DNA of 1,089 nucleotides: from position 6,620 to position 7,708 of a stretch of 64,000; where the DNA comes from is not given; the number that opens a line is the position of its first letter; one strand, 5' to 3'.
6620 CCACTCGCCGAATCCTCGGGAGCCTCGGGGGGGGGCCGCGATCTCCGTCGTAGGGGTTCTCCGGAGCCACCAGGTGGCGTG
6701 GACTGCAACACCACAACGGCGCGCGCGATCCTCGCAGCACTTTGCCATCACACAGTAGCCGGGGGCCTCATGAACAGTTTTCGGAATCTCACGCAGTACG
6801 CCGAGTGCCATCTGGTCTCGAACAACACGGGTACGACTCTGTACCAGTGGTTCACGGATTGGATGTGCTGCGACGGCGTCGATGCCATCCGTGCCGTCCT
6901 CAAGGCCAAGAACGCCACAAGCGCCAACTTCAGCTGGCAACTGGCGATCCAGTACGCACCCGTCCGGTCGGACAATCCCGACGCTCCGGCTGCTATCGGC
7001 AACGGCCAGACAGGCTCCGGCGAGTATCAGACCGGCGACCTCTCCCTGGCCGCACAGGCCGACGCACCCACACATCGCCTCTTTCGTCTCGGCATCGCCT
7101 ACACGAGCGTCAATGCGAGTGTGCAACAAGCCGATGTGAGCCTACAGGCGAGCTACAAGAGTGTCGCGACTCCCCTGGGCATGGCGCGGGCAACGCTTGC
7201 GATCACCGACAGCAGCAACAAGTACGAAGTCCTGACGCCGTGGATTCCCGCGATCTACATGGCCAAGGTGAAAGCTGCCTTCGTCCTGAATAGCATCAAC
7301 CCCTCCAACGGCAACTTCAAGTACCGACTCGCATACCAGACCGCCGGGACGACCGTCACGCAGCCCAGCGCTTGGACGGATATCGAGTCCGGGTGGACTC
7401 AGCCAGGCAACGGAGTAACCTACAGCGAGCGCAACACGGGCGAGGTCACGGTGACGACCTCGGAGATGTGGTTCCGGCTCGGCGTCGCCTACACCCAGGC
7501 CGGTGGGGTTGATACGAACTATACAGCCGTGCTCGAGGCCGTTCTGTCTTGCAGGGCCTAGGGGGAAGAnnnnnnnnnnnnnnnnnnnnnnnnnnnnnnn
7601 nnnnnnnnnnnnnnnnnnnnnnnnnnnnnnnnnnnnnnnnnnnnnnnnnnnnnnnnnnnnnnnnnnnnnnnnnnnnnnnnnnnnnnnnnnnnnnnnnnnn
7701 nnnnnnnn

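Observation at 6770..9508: Three co-directional ORFans at ~58 percent GC form the cargo downstream of the integrase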

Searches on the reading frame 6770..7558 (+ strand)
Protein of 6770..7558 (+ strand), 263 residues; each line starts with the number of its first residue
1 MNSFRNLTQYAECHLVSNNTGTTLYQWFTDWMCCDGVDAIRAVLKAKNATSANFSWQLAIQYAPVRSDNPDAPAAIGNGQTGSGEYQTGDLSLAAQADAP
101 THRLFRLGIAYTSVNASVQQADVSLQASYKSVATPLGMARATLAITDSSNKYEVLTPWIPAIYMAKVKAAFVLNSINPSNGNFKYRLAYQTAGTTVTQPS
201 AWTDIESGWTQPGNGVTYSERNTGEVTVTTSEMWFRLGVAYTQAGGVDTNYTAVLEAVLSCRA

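Call 5: search_protein_families(library=pfam, proteins=[window:6770-7558:+], max_evalue=1)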
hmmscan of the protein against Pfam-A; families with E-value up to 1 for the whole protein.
window:6770-7558:+ (263 aa): 0 families

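Call 6: search_protein_families(library=phrogs, proteins=[window:6770-7558:+], max_evalue=1)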
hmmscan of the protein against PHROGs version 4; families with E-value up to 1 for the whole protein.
window:6770-7558:+ (263 aa): 1 family
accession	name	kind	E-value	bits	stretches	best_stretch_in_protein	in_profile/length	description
phrog_24635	-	unknown function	0.12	14.3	1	12-47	67-102/109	-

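Call 11: search_protein_families(library=ncbifam, proteins=[window:6770-7558:+], max_evalue=1)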
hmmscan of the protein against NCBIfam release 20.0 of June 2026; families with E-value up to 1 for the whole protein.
window:6770-7558:+ (263 aa): 0 families

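Call 12: search_protein_families(library=padloc, proteins=[window:6770-7558:+], max_evalue=1)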
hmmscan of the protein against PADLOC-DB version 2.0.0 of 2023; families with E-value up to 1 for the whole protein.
window:6770-7558:+ (263 aa): 0 families

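Call 13: search_solved_structures(query=window:6770-7558:+, max_evalue=10)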
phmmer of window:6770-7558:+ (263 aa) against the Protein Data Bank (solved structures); distinct sequences matched with E-value up to 10: 4.
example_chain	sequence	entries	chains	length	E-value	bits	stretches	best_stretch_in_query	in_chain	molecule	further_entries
8ch0_A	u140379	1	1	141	0.015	18.2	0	201-248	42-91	Consensus tetratricopeptide repeat protein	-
2fo7_A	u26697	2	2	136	0.032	17.2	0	216-248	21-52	SYNTHETIC CONSENSUS TPR PROTEIN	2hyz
4mem_A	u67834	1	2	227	0.2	14.6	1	197-249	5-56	Ubiquitin carboxyl-terminal hydrolase 11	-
1na0_A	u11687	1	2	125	0.23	14.3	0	216-249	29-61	designed protein CTPR3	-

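Call 15: find_homologous_proteins(query=window:6770-7558:+, max_evalue=0.001)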
Query window:6770-7558:+ (263 aa): 34 proteins with E <= 0.001 among 2177 candidates.
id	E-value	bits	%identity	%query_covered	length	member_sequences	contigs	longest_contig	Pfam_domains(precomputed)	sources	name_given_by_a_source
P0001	6.0e-172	588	100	100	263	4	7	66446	-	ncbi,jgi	-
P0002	5.6e-104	365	66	98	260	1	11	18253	-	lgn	-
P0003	2.2e-100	354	62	99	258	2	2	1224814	-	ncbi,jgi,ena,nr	ncbi:MAG: hypothetical protein IPJ34_05605 [Myxococcales bacterium]|nr:hypothetical protein [Myxococ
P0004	1.4e-96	341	63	98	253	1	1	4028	-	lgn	-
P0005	1.5e-96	341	63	98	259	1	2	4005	-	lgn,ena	-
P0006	1.2e-93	331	60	98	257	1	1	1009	-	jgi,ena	-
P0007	1.1e-92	328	60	100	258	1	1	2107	-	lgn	-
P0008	2.8e-91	324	59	100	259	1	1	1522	-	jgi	jgi:hypothetical protein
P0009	3.1e-91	324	58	100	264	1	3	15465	-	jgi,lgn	-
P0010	6.4e-90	319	63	88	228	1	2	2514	-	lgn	-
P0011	6.9e-89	316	58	99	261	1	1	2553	-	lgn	-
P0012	2.7e-88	314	58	100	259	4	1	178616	-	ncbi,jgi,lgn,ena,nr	ncbi:MAG: hypothetical protein IPJ34_30040 [Myxococcales bacterium]|nr:hypothetical protein [Myxococ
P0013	8.7e-88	312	58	100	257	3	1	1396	-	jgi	-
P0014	1.0e-87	312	58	100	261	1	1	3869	-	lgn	-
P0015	1.1e-87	312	57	100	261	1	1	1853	-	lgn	-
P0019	2.7e-84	301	56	100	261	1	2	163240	-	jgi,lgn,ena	-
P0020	5.0e-84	300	57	96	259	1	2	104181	-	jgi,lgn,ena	-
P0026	3.1e-80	288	56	98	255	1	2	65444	-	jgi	-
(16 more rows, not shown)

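Call 16: find_encoding_contigs(protein=P0003, flank=10000, max_places=3)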
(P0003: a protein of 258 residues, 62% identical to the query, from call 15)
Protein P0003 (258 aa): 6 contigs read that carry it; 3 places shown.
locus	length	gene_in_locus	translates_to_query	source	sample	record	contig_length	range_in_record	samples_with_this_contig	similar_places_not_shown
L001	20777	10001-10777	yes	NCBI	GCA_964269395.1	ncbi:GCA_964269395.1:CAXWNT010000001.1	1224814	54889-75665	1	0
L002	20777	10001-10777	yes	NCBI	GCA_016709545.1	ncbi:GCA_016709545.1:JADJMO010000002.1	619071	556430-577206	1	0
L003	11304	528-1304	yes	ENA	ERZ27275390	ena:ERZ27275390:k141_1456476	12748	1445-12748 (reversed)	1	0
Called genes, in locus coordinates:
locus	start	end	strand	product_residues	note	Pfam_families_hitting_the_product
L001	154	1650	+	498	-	-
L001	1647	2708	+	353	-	PF13310:Virulence_RhuM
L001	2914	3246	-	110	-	-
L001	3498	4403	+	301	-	-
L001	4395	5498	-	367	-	PF13384:HTH_23, PF13518:HTH_28, PF13551:HTH_29, PF13565:HTH_32 (weak), PF13358:DDE_3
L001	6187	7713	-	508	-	-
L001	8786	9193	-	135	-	-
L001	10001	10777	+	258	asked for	-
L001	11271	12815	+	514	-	-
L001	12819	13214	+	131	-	-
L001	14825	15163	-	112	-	PF13744:HTH_37 (weak), PF13560:HTH_31, PF12844:HTH_19 (weak), PF13443:HTH_26, PF01381:HTH_3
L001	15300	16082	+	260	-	-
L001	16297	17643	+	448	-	PF00589:Phage_integrase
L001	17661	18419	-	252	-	-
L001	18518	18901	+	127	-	-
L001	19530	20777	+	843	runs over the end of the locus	PF00106:adh_short, PF08659:KR, PF13561:adh_short_C2, PF22622:MFE-2_hydrat-2_N, PF01575:MaoC_dehydratas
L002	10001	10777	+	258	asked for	-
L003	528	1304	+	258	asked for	-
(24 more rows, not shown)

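Call 17: find_encoding_contigs(protein=P0012, flank=10000, max_places=3)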
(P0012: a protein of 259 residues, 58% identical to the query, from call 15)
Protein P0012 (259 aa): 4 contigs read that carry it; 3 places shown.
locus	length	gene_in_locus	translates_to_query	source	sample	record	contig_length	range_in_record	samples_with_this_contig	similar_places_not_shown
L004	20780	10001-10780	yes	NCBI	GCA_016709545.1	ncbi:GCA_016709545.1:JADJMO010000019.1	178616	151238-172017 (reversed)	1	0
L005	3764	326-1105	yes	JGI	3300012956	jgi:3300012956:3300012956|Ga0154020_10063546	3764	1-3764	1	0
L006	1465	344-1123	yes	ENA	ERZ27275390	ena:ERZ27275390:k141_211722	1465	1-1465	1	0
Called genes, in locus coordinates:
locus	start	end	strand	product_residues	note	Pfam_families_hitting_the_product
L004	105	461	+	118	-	-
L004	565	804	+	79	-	-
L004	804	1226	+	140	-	-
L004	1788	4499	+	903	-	-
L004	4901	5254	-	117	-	PF05717:TnpB_IS66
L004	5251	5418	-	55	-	-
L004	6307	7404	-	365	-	PF05406:WGR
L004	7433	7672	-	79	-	-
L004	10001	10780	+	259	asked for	-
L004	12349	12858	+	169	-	PF06037:DUF922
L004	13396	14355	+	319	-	PF09334:tRNA-synt_1g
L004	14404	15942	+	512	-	-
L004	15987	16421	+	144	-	PF09424:YqeY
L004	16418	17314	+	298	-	-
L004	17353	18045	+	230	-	-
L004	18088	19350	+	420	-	-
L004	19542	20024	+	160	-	PF08843:AbiEii (faint)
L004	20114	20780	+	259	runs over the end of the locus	PF00903:Glyoxalase (weak), PF18029:Glyoxalase_6 (weak), PF00903:Glyoxalase, PF22677:Ble-like_N (weak)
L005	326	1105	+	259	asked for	-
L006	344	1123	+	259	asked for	-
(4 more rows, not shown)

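Call 29: predict_structure(alignment_id=A1)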
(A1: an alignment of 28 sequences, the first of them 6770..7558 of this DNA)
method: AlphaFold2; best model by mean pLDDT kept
length: 263 residues; sequences in the alignment: 28
mean_pLDDT: 92.7   pTM: 0.83
mean pLDDT of the five models: 92.7, 92.4, 92.1, 91.2, 90.5
residues with pLDDT >= 90: 220; 70-90: 35; 50-70: 6; < 50: 2
segments of 3 or more residues with pLDDT < 50: none
pLDDT, mean of each block of 10 residues (from residue 1): 76 93 95 91 97 96 94 94 96 75 94 93 96 93 93 97 93 95 96 96 95 94 92 97 83 96 92
secondary structure, 60 per line:
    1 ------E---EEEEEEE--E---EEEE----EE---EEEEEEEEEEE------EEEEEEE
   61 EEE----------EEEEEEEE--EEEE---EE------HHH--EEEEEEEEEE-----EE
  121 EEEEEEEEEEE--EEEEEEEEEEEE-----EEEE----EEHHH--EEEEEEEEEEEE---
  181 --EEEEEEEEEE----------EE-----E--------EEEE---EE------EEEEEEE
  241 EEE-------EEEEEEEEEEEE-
elements in order: E11-17 E24-27 E37-47 E54-63 E74-81 E84-87 E104-113 E119-131 E134-145 E151-154 E166-177 E183-192 E219-222 E234-243 E251-262
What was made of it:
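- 6770..7561 (+): ORF1, 263 aa. It belongs to a large unnamed family of stand-alone proteins of about 250 aa built from two homologous 8-stranded jelly-roll-like beta-sandwich domains. AF2 pLDDT 92.7, pTM 0.83: call 29.
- ORF1 fold: AF2 pLDDT 92.7 (call 29).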

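Call 34: fold_search(model_id=the predicted structure, library=pdb)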
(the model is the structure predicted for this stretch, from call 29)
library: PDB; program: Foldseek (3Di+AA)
matches with E <= 10: 1615; with E <= 0.001: 106
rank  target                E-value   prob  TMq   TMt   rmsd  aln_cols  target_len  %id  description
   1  5iku                  3.8e-06  0.99  0.20  0.22  14.4       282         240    8  Crystal structure of the Hathewaya histolytica ColG tandem collagen-binding domain s3as3b in the presence of calcium at  (released 2017-03-15)
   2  8jul_A                8.0e-06  0.99  0.22  0.11  18.8       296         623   12  Cryo-EM structure of SIDT1 in complex with phosphatidic acid (released 2023-11-15)
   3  8woq_A                1.4e-05  0.99  0.24  0.12  18.4       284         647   11  Cryo-EM structure of human SIDT1 protein with C1 symmetry at neutral pH (released 2024-03-20)
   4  6q5u_B                1.7e-05  0.97  0.23  0.19  16.6       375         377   10  High resolution electron cryo-microscopy structure of the bacteriophage PR772 (released 2019-06-19)
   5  8v38_A                1.9e-05  0.99  0.23  0.12  18.4       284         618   10  Structure of the human systemic RNAi defective transmembrane protein 1 (hSIDT1) (released 2024-06-26)
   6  7vrp_J                2.3e-05  1.00  0.30  0.20  19.2       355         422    8  Structure of infectious bursal disease virus Gx strain (released 2022-03-30)
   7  4xup_D                2.9e-05  1.00  0.29  0.25  17.7       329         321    8  Structure of the N-terminal CBM22-1-CBM22-2 tandem domain from Paenibacillus barcinonensis Xyn10C (released 2015-06-03)
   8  8k1b_A                2.9e-05  0.96  0.21  0.22  19.1       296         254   12  SID1 transmembrane family member 1 (released 2024-07-10)
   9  1pgs                  2.9e-05  0.95  0.22  0.20  16.6       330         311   10  THE THREE-DIMENSIONAL STRUCTURE OF PNGASE F, A GLYCOSYLASPARAGINASE FROM FLAVOBACTERIUM MENINGOSEPTICUM (released 1995-01-26)
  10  2gsy_Q                2.9e-05  0.92  0.22  0.15  19.6       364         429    8  The 2.6A structure of Infectious Bursal Virus Derived T=1 Particles (released 2006-07-18)
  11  8dsl_A                3.2e-05  0.98  0.23  0.21  15.3       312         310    9  Peptidylglycine alpha hydroxylating monooxygenase, Q272E (released 2023-03-22)
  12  8k13_A                3.4e-05  0.99  0.26  0.14  18.7       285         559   10  SID1 transmembrane family member 1 (released 2024-07-10)
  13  3pms                  3.8e-05  0.98  0.26  0.23  15.1       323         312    8  Recombinant peptide: N-glycanase F (PNGase F) (released 2011-01-26)
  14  8kcx_A                4.0e-05  0.98  0.22  0.13  19.3       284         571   12  Cryo-EM structure of human SIDT1 (released 2024-06-12)
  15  2df7_B                4.0e-05  0.97  0.25  0.18  20.0       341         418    7  Crystal structure of infectious bursal disease virus VP2 subviral particle (released 2006-06-27)
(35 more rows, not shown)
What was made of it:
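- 6770..7561 (+): Foldseek hits to tandem jelly-roll proteins: call 34.
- Closest known: Cellular and viral double jelly-roll proteins. Same: PNGase F, PHM and a tectivirus DJR capsid protein are among the best Foldseek matches, at E of 1e-5 to 1e-4 (call 34).
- Closest known: Tandem carbohydrate- or collagen-binding beta-sandwich modules. Same: These are the best-ranked PDB matches (call 34).
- Foldseek hits are to two-jelly-roll or tandem beta-sandwich proteins: ColG tandem CBD, SIDT1, PR772 P3, CBM22 tandem, PNGase F and PHM (call 34). Top structural matches include the tandem collagen-binding domains of ColG, tandem CBM22, and the glycan-binding PNGase F (call 34). All TM-scores are 0.3 or less (call 34).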

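Call 37: fold_search(model_id=the predicted structure, library=viral)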
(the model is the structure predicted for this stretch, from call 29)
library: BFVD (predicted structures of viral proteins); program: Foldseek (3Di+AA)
matches with E <= 10: 1827; with E <= 0.001: 113
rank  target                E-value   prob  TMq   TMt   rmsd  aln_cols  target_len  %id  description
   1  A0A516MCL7            4.1e-08  1.00  0.29  0.12  15.2       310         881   10  (no name in the UniProt tables at hand)
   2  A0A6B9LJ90            2.7e-07  1.00  0.31  0.25  17.7       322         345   12  Uncharacterized protein [Flavobacterium phage vB_FspS_tooticki6-1]
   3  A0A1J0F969            4.5e-07  1.00  0.25  0.15  15.6       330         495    9  (no name in the UniProt tables at hand)
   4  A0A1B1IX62            5.3e-07  1.00  0.27  0.18  18.7       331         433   10  (no name in the UniProt tables at hand)
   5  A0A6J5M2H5            1.3e-06  1.00  0.29  0.18  26.7       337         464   11  Uncharacterized protein [uncultured Caudovirales phage]
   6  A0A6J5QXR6            1.4e-06  0.99  0.22  0.09  26.7       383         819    9  Uncharacterized protein [uncultured Caudovirales phage]
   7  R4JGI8                3.2e-06  1.00  0.28  0.14  26.7       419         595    7  (no name in the UniProt tables at hand)
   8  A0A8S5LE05            3.8e-06  1.00  0.32  0.15  42.2       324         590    8  Tail fiber protein [Podoviridae sp. ctMxM32]
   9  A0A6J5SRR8            4.2e-06  1.00  0.32  0.27  11.0       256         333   12  Uncharacterized protein [uncultured Caudovirales phage]
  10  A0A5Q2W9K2            4.7e-06  0.99  0.24  0.22  30.6       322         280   10  (no name in the UniProt tables at hand)
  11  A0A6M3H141            7.0e-06  1.00  0.31  0.07  51.5       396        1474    7  (no name in the UniProt tables at hand)
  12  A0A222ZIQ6            7.0e-06  0.99  0.25  0.11  18.4       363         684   10  Minor tail protein [Arthrobacter phage Wheelbite]
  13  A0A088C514            8.3e-06  0.99  0.23  0.22  15.9       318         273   11  (no name in the UniProt tables at hand)
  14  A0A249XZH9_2          8.7e-06  1.00  0.29  0.09  15.7       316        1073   11  (no name in the UniProt tables at hand)
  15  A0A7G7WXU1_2          9.8e-06  1.00  0.30  0.09  23.1       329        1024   11  (no name in the UniProt tables at hand)
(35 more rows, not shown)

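Call 39: find_encoding_contigs(protein=P0019, flank=10000, max_places=2)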
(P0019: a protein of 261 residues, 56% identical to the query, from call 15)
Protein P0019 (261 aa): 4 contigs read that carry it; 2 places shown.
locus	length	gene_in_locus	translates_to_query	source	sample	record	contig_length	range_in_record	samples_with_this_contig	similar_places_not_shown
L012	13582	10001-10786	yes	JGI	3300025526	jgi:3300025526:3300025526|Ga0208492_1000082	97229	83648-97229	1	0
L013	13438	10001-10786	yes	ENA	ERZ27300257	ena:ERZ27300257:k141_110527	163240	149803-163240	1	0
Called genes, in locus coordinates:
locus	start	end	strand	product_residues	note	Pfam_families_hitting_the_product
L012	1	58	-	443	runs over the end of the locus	PF05221:AdoHcyase, PF00670:AdoHcyase_NAD, PF02826:2-Hacid_dh_C (weak)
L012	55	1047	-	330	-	PF01022:HTH_5, PF12840:HTH_20, PF13489:Methyltransf_23, PF13649:Methyltransf_25, PF13847:Methyltransf_31, PF08241:Methyltransf_11, PF08242:Methyltransf_12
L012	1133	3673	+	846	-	PF13964:Beta-prop_Calicin (weak), PF24681:Kelch_KLHDC2_KLHL20_DRC7, PF24981:Beta-prop_ATRN-LZTR1, PF25210:Kelch_FKB95 (weak), PF01344:Kelch_1 (weak), PF13415:Beta-prop_FBX42, PF13418:Beta-prop_TYW4 (weak), PF13415:Beta-prop_FBX42 (weak), +4 more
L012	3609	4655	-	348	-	PF02698:DUF218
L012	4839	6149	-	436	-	PF00589:Phage_integrase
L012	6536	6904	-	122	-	-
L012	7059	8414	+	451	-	-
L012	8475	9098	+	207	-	-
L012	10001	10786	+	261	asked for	-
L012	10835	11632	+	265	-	-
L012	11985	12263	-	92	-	-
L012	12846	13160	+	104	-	-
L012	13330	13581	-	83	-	?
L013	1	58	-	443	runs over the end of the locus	PF05221:AdoHcyase, PF00670:AdoHcyase_NAD, PF02826:2-Hacid_dh_C (weak)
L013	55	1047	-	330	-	PF01022:HTH_5, PF12840:HTH_20, PF13489:Methyltransf_23, PF13649:Methyltransf_25, PF13847:Methyltransf_31, PF08241:Methyltransf_11, PF08242:Methyltransf_12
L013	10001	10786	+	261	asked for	-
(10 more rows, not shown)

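Call 40: find_encoding_contigs(protein=P0020, flank=10000, max_places=2)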
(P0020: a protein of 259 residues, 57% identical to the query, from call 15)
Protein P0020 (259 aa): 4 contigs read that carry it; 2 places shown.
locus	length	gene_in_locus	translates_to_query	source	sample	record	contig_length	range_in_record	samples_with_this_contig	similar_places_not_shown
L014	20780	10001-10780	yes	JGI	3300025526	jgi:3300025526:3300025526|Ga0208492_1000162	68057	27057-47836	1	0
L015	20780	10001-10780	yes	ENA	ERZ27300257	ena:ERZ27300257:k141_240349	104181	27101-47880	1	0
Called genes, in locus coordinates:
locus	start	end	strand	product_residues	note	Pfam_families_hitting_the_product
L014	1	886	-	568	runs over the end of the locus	-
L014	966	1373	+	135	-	PF20791:Acyl-ACP_TE_C (faint), PF13279:4HBT_2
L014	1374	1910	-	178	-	PF01842:ACT (faint), PF13291:ACT_4 (faint), PF13740:ACT_6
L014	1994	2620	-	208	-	PF14237:GYF_2 (faint)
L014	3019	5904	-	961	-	PF00176:SNF2-rel_dom, PF00271:Helicase_C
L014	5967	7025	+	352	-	PF04885:Stig1 (weak)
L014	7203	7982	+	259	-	-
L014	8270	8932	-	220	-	-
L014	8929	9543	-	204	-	-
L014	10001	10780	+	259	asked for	-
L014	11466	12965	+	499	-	-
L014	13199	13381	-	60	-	-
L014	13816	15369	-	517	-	PF03050:DDE_Tnp_IS66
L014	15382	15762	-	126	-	PF05717:TnpB_IS66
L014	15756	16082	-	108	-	-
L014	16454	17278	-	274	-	PF02146:SIR2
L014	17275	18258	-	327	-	-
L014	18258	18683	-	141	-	-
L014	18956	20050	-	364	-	PF00890:FAD_binding_2 (faint), PF01266:DAO (weak), PF01494:FAD_binding_3, PF03486:HI0933_like (faint), PF04820:Trp_halogenase (faint), PF07992:Pyr_redox_2 (weak), PF12831:FAD_oxidored (weak)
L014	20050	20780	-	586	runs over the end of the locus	PF00501:AMP-binding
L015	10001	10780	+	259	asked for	-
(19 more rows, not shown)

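Call 41: find_encoding_contigs(protein=P0026, flank=10000, max_places=2)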
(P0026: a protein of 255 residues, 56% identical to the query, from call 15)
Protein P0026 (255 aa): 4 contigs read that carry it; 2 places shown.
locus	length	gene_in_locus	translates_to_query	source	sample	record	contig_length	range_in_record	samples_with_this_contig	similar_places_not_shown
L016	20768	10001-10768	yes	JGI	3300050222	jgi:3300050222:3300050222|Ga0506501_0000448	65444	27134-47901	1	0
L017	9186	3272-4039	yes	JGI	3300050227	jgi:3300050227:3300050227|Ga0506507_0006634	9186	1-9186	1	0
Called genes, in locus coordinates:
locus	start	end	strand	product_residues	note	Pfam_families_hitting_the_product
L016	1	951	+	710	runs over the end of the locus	PF01433:Peptidase_M1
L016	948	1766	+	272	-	-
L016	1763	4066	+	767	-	-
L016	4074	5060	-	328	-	PF00072:Response_reg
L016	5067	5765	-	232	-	PF07238:PilZ (weak)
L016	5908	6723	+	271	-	PF00481:PP2C, PF13672:PP2C_2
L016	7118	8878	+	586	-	-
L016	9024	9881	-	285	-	-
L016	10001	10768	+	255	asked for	-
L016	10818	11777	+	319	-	-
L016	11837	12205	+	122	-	-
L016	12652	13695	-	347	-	PF08240:ADH_N, PF00107:ADH_zinc_N, PF13602:ADH_zinc_N_2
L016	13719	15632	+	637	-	-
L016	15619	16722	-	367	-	PF00144:Beta-lactamase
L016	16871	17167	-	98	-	PF08308:PEGA (weak)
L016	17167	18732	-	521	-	PF00117:GATase, PF07722:Peptidase_C26 (weak), PF02540:NAD_synthase (faint), PF00958:GMP_synt_C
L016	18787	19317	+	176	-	-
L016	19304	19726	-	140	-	-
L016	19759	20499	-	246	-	-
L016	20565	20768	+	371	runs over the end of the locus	PF00266:Aminotran_5 (faint), PF22580:KYNU_C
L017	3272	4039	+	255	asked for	-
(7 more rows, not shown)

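Call 42: search_solved_structures(query=A1, max_evalue=10)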
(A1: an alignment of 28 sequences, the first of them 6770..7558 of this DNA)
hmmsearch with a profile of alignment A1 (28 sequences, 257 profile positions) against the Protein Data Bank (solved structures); distinct sequences matched with E-value up to 10: 0.
